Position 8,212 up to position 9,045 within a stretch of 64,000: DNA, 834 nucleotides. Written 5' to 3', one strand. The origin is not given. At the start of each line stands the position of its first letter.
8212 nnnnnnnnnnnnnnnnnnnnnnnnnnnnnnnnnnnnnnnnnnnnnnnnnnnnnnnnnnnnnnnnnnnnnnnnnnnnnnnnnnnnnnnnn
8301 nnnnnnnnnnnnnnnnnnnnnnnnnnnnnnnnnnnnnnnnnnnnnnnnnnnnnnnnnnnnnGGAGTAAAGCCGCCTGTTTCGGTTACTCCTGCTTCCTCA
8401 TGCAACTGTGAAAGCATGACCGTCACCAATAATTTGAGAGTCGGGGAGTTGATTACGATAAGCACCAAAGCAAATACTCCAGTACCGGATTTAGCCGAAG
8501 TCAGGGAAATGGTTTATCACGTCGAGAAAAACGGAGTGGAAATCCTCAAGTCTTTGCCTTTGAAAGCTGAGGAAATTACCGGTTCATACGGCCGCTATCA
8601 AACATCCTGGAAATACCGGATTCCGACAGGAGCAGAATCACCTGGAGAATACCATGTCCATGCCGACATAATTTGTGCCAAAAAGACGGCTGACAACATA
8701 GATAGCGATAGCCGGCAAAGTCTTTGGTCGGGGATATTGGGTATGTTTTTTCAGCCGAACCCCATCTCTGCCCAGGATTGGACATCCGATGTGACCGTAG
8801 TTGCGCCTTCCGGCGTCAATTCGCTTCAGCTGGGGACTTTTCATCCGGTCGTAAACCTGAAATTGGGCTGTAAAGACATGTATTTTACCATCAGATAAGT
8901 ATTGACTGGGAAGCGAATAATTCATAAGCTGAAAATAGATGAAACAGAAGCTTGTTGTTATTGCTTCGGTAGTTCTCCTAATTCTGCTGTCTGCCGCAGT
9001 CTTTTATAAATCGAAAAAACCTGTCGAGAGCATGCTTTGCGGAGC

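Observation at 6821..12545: Tandemly duplicated two-gene cassette (A1-B1-A2-B2) encoding a Cys-motif membrane protein plus a secreted partner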

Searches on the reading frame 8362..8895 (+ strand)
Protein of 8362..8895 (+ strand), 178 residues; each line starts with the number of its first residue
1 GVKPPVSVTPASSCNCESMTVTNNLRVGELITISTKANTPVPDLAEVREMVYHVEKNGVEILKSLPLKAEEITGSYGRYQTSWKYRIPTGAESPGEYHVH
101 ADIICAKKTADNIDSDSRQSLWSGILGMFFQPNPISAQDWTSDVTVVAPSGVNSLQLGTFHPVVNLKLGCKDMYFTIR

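Call 10: find_homologous_proteins(query=A2, max_evalue=0.001)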
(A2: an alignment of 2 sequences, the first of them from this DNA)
Query A2 (2 sequences) (174 aa, profile of the alignment): 4 proteins with E <= 0.001 among 817 candidates.
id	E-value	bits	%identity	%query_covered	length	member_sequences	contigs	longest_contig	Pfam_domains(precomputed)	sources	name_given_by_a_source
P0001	2.0e-67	245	39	74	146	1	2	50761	-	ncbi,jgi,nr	ncbi:hypothetical protein A2781_00905 [Candidatus Gottesmanbacteria bacterium RIFCSPHIGHO2_01_FULL_4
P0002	3.4e-55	205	39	83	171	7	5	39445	-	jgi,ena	-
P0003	9.6e-48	181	40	74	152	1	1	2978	-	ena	-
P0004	6.6e-28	116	36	93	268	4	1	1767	-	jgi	-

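Call 12: find_encoding_contigs(protein=P0001, flank=10000, max_places=4)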
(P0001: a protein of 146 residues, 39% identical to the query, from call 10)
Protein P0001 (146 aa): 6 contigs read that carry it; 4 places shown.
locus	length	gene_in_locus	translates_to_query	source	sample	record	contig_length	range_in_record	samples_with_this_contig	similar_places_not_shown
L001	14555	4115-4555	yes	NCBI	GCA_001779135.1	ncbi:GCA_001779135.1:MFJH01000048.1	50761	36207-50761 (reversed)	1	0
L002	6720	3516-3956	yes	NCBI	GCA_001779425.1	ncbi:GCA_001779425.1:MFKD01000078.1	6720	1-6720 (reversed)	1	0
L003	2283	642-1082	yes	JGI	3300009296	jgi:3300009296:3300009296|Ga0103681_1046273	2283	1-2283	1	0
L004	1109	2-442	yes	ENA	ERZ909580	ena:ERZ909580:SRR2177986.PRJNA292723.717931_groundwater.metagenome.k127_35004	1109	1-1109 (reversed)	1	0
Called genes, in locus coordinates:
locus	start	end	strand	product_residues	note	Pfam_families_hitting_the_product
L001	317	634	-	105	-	PF01934:HepT-like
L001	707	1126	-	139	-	PF01909:NTP_transf_2 (weak), PF18765:Polbeta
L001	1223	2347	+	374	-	-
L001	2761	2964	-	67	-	-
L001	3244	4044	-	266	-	-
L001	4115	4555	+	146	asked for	-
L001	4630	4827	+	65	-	-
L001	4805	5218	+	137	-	PF13975:gag-asp_proteas (weak)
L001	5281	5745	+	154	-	PF00583:Acetyltransf_1, PF13673:Acetyltransf_10, PF13508:Acetyltransf_7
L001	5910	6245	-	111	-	PF04020:Phage_holin_4_2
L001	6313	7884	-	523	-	-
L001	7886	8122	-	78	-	-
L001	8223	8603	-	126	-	PF01850:PIN, PF13470:PIN_3 (weak)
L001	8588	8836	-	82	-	-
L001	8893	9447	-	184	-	PF01769:MgtE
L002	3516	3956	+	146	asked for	-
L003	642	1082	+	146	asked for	-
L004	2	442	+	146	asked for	?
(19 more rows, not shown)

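Call 13: find_encoding_contigs(protein=P0002, flank=10000, max_places=5)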
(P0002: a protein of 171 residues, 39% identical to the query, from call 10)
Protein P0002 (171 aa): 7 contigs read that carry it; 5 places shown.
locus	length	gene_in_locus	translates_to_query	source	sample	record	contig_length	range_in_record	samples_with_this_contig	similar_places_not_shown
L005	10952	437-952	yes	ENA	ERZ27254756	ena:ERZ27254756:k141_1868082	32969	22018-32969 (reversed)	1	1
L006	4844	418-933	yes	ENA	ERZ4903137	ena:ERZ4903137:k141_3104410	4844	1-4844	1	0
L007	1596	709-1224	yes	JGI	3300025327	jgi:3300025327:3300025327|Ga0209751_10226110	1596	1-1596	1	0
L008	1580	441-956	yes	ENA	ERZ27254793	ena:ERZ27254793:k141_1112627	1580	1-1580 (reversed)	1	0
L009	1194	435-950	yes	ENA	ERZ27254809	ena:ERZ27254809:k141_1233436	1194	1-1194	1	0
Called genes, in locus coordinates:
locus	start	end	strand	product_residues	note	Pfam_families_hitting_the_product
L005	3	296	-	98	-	?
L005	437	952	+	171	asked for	-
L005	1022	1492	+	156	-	PF13673:Acetyltransf_10 (weak), PF00583:Acetyltransf_1, PF13508:Acetyltransf_7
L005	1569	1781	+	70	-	-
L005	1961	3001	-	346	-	PF01544:CorA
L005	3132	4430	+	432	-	PF00675:Peptidase_M16, PF05193:Peptidase_M16_C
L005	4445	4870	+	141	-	PF00334:NDK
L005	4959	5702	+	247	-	-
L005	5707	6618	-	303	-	-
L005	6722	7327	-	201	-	PF00571:CBS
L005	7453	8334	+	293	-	PF00892:EamA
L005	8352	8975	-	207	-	PF02545:Maf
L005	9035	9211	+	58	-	PF18893:DUF5652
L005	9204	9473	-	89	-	-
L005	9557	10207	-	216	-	PF00565:SNase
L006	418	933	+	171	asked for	-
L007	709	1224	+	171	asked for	-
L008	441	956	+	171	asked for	-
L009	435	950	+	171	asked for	-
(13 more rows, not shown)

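Call 48: find_related_loci(query=A6, collection=genome_contigs, flank=10000)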
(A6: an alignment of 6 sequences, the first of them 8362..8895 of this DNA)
Query A6 (178 aa) in genome_contigs; peptide patterns used: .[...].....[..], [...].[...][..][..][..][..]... (x = any residue, [..] = any of these).
26 stretches matched a pattern; 2 encode a relative of the query (tblastn E <= 1e-3); 2 distinct loci.
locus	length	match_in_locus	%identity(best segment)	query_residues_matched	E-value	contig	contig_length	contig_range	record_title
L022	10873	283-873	40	6-177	4e-40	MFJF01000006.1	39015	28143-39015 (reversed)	MAG: Candidatus Gottesmanbacteria bacterium RIFCSPHIGHO2_01_FULL_40_15 rifcsphigho2_01_scaffold_1576, whole genome shotg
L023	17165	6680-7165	58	1-178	6e-65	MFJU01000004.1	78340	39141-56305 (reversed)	MAG: Candidatus Gottesmanbacteria bacterium RIFCSPLOWO2_01_FULL_42_22 rifcsplowo2_01_scaffold_1225, whole genome shotgun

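Call 54: predict_structure(alignment_id=A6)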
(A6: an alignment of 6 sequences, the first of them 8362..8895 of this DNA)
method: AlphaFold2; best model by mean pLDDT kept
length: 178 residues; sequences in the alignment: 6
mean_pLDDT: 70.6   pTM: 0.61
mean pLDDT of the five models: 70.6, 68.9, 68.8, 67.2, 63.5
residues with pLDDT >= 90: 68; 70-90: 42; 50-70: 7; < 50: 61
segments of 3 or more residues with pLDDT < 50: 1-10, 111-161
pLDDT, mean of each block of 10 residues (from residue 1): 42 82 85 93 91 97 96 93 93 91 85 35 33 30 34 40 68 87
secondary structure, 60 per line:
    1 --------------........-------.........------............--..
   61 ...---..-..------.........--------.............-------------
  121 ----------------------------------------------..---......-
elements in order: E15-22 E30-38 E45-56 E59-63 E78-86 E95-107 E172-177

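Call 59: fold_search(model_id=the predicted structure, library=pdb)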
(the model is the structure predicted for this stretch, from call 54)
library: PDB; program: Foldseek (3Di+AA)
matches with E <= 10: 1746; with E <= 0.001: 7
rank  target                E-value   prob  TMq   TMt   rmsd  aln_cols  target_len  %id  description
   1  7k2t_C                3.6e-04  1.00  0.36  0.19  17.6       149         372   13  Mg2+/ATP-bound structure of the full-length WzmWzt O antigen ABC transporter in lipid nanodiscs (released 2021-01-13)
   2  1fst_B                6.1e-04  1.00  0.40  0.46   5.4       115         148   12  CRYSTAL STRUCTURE OF TRUNCATED HUMAN RHOGDI TRIPLE MUTANT (released 2001-05-02)
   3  1rho_A                6.8e-04  1.00  0.39  0.46   6.5       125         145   14  STRUCTURE OF RHO GUANINE NUCLEOTIDE DISSOCIATION INHIBITOR (released 1997-10-15)
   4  9n9j_5                8.1e-04  1.00  0.37  0.45  25.2       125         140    7  Structure of a GRP94 folding intermediate engaged with a CCDC134- and FKBP11-bound secretory translocon (released 2025-11-19)
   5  8dku_A                9.0e-04  1.00  0.34  0.17  18.3       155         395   11  CryoEM structure of the A. aeolicus WzmWzt transporter bound to the native O antigen (released 2022-09-21)
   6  6a97_A                9.0e-04  1.00  0.28  0.20   8.9        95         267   20  Crystal structure of MHC-like MILL2 (released 2018-12-05)
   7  1ft3_B                9.5e-04  1.00  0.40  0.49   5.0       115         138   11  CRYSTAL STRUCTURE OF TRUNCATED RHOGDI K141A MUTANT (released 2001-05-02)
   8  1ft3_A                1.0e-03  1.00  0.40  0.52   4.8       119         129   10  CRYSTAL STRUCTURE OF TRUNCATED RHOGDI K141A MUTANT (released 2001-05-02)
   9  1cc0_E                1.0e-03  1.00  0.39  0.39   5.2       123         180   13  CRYSTAL STRUCTURE OF THE RHOA.GDP-RHOGDI COMPLEX (released 2000-01-07)
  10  2jhz_A                1.1e-03  1.00  0.40  0.49   4.8       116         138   12  CRYSTAL STRUCTURE OF RHOGDI E155S, E157S MUTANT (released 2007-05-08)
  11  1rho_C                1.2e-03  1.00  0.40  0.50   4.9       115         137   12  STRUCTURE OF RHO GUANINE NUCLEOTIDE DISSOCIATION INHIBITOR (released 1997-10-15)
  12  1ft0_A                1.2e-03  1.00  0.39  0.52   4.8       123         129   14  CRYSTAL STRUCTURE OF TRUNCATED HUMAN RHOGDI K113A MUTANT (released 2001-05-02)
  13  8dky_A                1.3e-03  1.00  0.34  0.41  17.7       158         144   13  Crystal structure of the Aquifex aeolicus Wzt Carbohydrate Binding Domain bound to 3-O-methyl-D-mannose (released 2022-09-21)
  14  1fst_A                1.5e-03  1.00  0.38  0.48   5.6       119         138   15  CRYSTAL STRUCTURE OF TRUNCATED HUMAN RHOGDI TRIPLE MUTANT (released 2001-05-02)
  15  2n80_MODEL_1_B        1.5e-03  1.00  0.34  0.35   3.3        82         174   16  p75NTR DD:RhoGDI (released 2015-12-23)
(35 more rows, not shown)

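Call 79: find_related_loci(query=A6, collection=metagenome_contigs, flank=5000)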
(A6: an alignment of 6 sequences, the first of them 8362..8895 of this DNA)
Query A6 (178 aa) in metagenome_contigs; peptide patterns used: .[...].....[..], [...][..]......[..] (x = any residue, [..] = any of these).
68 stretches matched a pattern; 15 encode a relative of the query (tblastn E <= 1e-3); 14 distinct loci.
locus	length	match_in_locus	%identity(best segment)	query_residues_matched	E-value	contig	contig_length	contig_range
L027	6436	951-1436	59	1-178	3e-65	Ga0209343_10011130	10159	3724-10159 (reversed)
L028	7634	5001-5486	58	1-178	2e-64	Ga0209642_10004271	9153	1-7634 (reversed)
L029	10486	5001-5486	58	1-178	2e-64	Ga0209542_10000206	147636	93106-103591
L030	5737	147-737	40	6-177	5e-40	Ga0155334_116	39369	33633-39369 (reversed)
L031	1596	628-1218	40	6-177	5e-40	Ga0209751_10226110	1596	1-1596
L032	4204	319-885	41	5-177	2e-39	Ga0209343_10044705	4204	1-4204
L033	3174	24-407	42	69-177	2e-27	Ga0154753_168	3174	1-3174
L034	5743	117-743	34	4-178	9e-21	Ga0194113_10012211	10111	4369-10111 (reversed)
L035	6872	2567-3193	34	4-178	2e-20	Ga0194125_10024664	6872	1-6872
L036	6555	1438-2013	35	9-170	4e-20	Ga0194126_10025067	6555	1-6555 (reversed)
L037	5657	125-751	33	4-178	3e-20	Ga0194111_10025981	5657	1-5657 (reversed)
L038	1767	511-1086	36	9-170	3e-20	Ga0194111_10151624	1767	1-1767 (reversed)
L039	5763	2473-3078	32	13-177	9e-19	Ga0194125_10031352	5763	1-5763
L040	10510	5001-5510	34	11-162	7e-18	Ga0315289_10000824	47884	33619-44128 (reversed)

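Call 80: find_related_loci(query=A6, collection=viral_contigs, flank=5000)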
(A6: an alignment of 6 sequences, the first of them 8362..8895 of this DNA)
Query A6 (178 aa) in viral_contigs; peptide patterns used: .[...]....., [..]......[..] (x = any residue, [..] = any of these).
20 stretches matched a pattern, but none encodes a relative of the query by tblastn (E <= 1e-3).

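Call 85: search_protein_families(library=pfam, proteins=[L040:1356-4361:+, L040:5591-6952:+, L039:705-1958:+, L035:977-3193:+], max_evalue=0.01)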
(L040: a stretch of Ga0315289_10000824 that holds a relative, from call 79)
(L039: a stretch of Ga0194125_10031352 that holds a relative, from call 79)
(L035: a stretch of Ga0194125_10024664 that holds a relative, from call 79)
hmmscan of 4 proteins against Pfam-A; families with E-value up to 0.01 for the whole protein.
L040:1356-4361:+ (1002 aa): 3 families
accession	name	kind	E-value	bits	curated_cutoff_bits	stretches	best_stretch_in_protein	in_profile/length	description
PF05048.19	NosD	-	1.6e-12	47.7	23.6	1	360-565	14-200/212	Periplasmic copper-binding protein (NosD)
PF00404.24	Dockerin_1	-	2.6e-12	47.2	22.9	2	947-994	6-56/57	Dockerin type I domain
PF00963.24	Cohesin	-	3.4e-11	43.9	24.1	2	625-715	13-114/139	Cohesin domain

L040:5591-6952:+ (454 aa): 2 families
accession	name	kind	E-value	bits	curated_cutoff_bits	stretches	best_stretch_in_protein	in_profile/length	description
PF00963.24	Cohesin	-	1.3e-07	32.3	24.1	1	60-171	2-117/139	Cohesin domain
PF00404.24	Dockerin_1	-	0.00019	22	22.9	1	399-446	6-56/57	Dockerin type I domain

L039:705-1958:+ (418 aa): 0 families

L035:977-3193:+ (739 aa): 0 families
